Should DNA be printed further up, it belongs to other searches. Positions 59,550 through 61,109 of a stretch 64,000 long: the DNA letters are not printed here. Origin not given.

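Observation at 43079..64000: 21-kb all-plus-strand block that reads like an AraC-headed oxidant/electrophile and desiccation stress island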

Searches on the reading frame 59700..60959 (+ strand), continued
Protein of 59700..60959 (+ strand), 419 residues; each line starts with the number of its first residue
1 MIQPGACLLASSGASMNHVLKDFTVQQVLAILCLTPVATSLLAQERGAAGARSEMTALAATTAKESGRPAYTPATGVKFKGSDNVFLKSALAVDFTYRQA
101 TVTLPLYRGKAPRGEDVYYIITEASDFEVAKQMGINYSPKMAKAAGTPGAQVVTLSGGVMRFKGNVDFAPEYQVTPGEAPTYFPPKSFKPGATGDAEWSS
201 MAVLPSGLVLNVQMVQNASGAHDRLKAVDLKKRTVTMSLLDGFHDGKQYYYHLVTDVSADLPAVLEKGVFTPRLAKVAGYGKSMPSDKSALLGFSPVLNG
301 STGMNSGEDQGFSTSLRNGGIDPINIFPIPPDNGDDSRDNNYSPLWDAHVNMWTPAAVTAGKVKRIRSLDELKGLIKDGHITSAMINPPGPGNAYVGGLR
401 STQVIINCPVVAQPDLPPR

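Call 33: search_protein_families(library=ncbifam, proteins=[window:59745-60959:+, L085:18286-20073:+, L085:11446-12102:+], max_evalue=0.001)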
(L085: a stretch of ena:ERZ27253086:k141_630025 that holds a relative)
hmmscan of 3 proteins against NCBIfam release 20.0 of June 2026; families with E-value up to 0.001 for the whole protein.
window:59745-60959:+ (404 aa): 0 families

L085:18286-20073:+ (595 aa): 2 families
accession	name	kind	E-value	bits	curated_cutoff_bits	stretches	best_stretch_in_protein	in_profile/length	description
NF040606.1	CytoC_perox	subfamily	0.00032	20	150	0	412-467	265-317/524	di-heme-cytochrome C peroxidase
TIGR04484.1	thiosulf_SoxA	equivalog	0.00093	18.6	110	0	437-473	104-140/212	sulfur oxidation c-type cytochrome SoxA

L085:11446-12102:+ (218 aa): 1 family
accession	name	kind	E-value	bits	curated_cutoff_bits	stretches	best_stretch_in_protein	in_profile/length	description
NF038123.1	NF038123_dom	domain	4.1e-26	92.4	40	1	31-216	3-204/206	spondin domain-containing protein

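Call 56: predict_structure(alignment_id=A3)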
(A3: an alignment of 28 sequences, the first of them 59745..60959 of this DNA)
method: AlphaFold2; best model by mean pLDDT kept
length: 404 residues; sequences in the alignment: 28
mean_pLDDT: 73.4   pTM: 0.79
mean pLDDT of the five models: 73.4, 66.4, 59.4, 52.2, 47.1
residues with pLDDT >= 90: 81; 70-90: 171; 50-70: 97; < 50: 55
segments of 3 or more residues with pLDDT < 50: 1-30, 287-295, 301-306, 373-379
pLDDT, mean of each block of 10 residues (from residue 1): 39 40 46 78 92 80 67 75 76 96 93 86 86 91 94 84 69 81 91 92 90 92 75 70 62 66 72 73 52 47 50 59 73 77 77 79 80 50 70 73 53
secondary structure, 60 per line:
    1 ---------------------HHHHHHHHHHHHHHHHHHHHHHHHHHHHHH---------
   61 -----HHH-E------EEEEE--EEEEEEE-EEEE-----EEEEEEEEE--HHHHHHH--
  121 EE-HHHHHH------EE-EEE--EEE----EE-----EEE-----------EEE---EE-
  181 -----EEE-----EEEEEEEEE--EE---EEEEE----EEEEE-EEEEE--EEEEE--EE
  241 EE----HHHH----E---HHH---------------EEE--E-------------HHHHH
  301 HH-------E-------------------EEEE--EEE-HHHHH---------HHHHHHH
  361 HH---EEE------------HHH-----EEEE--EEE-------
elements in order: H22-51 E77-81 E84-90 E92-95 E101-109 H112-118 H124-129 E139-141 E144-146 E158-160 E172-174 E186-188 E194-202 E210-214 E219-223 E225-229 E232-236 E239-242 H247-250 E277-279 H296-302 E330-333 E336-338 H340-344 H354-362 E366-368 E389-392 E395-397

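Call 92: fold_search(model_id=the predicted structure, library=pdb)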
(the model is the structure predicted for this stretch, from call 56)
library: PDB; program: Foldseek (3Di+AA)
matches with E <= 10: 33; with E <= 0.001: 0
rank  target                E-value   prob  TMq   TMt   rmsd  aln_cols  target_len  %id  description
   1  7qhm_U                2.4e+00  0.01  0.07  0.13  15.1       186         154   10  Cytochrome bcc-aa3 supercomplex (respiratory supercomplex III2/IV2) from Corynebacterium glutamicum (stigmatellin and  (released 2022-05-18)
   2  2woz                  2.4e+00  0.00  0.07  0.08  17.9       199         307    9  The novel beta-propeller of the BTB-Kelch protein Krp1 provides the binding site for Lasp-1 that is necessary for pseudo (released 2009-09-01)
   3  8c8x_D                3.3e+00  0.01  0.07  0.12  13.8       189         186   12  Cryo-EM captures early ribosome assembly in action (released 2023-04-05)
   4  1uxx_X                3.5e+00  0.01  0.06  0.15  16.2       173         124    7  CBM6ct from Clostridium thermocellum in complex with xylopentaose (released 2004-03-11)
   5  7rxd_N                4.5e+00  0.01  0.06  0.15   8.2        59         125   25  CryoEM structure of RBD domain of COVID-19 in complex with Legobody (released 2021-10-06)
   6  9d3j_A                4.7e+00  0.01  0.06  0.10  11.0        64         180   20  Structure of L9 Fab in complex with CSP_Res5-Y_mC2 Scaffold (released 2026-03-18)
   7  7yvt_B                4.7e+00  0.01  0.05  0.07  11.9        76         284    6  S-formylglutathione hydrolase from Variovorax sp. PAMC 28711 (released 2022-10-12)
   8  7kgj_B                5.0e+00  0.01  0.06  0.16  10.3        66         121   21  Crystal structure of synthetic nanobody (Sb45) complexes with SARS-CoV-2 receptor binding domain (released 2021-02-03)
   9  6n38_H                5.0e+00  0.01  0.09  0.07  20.5       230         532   11  Structure of the type VI secretion system TssK-TssF-TssG baseplate subcomplex revealed by cryo-electron microscopy - f (released 2018-12-26)
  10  3ob9_A                5.3e+00  0.02  0.05  0.19   9.5        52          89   12  Structure of the human MSL3 chromo-barrel domain at 2.5 Angstrom resolution (released 2010-10-13)
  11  9b7g_H                5.3e+00  0.01  0.07  0.19   9.4        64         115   16  Cryo-EM structure of antibody TJ5-13 bound to H3 COBRA NG2 hemagglutinin (released 2025-05-07)
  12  5wxk_B                5.7e+00  0.03  0.06  0.29   4.4        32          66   16  EarP bound with domain I of EF-P (released 2018-02-28)
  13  4i2y_A                5.7e+00  0.00  0.07  0.07  18.3       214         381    8  Crystal Structure of the genetically encoded calcium indicator RGECO1 (released 2013-07-24)
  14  7qt3_A                6.0e+00  0.00  0.06  0.09  16.6       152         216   16  Antibody FenAb609 - fentanyl complex (released 2023-05-24)
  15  3ob9_C                6.3e+00  0.01  0.05  0.20  10.4        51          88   16  Structure of the human MSL3 chromo-barrel domain at 2.5 Angstrom resolution (released 2010-10-13)
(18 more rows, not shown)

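Call 96: search_protein_representatives(protein=window:59745-60959:+)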
Query: 404 residues. Proteins with E-value up to 0.001 (for the whole library): 828; up to 1e-10: 430; up to 1e-30: 102. The best 150 are listed.
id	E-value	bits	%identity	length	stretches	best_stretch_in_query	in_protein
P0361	0.0e+00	1689.7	46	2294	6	59-400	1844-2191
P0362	4.4e-266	898.5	47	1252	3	45-399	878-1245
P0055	2.4e-187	639.3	71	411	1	12-404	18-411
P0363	3.2e-171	586.2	46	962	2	35-399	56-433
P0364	1.7e-115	402.7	63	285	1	118-401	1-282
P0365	5.4e-104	364.9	59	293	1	15-295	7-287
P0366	4.1e-103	362.0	45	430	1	26-399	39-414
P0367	2.9e-92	326.2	67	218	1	188-404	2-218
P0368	1.1e-89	317.8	56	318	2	34-226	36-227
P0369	2.6e-81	290.2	42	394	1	57-399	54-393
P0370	1.2e-80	288.0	45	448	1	30-399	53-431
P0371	1.2e-76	274.8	65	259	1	188-392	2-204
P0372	1.4e-73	264.8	42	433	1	36-400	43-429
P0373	4.0e-73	263.2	61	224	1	25-232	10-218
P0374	6.7e-73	262.5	47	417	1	57-401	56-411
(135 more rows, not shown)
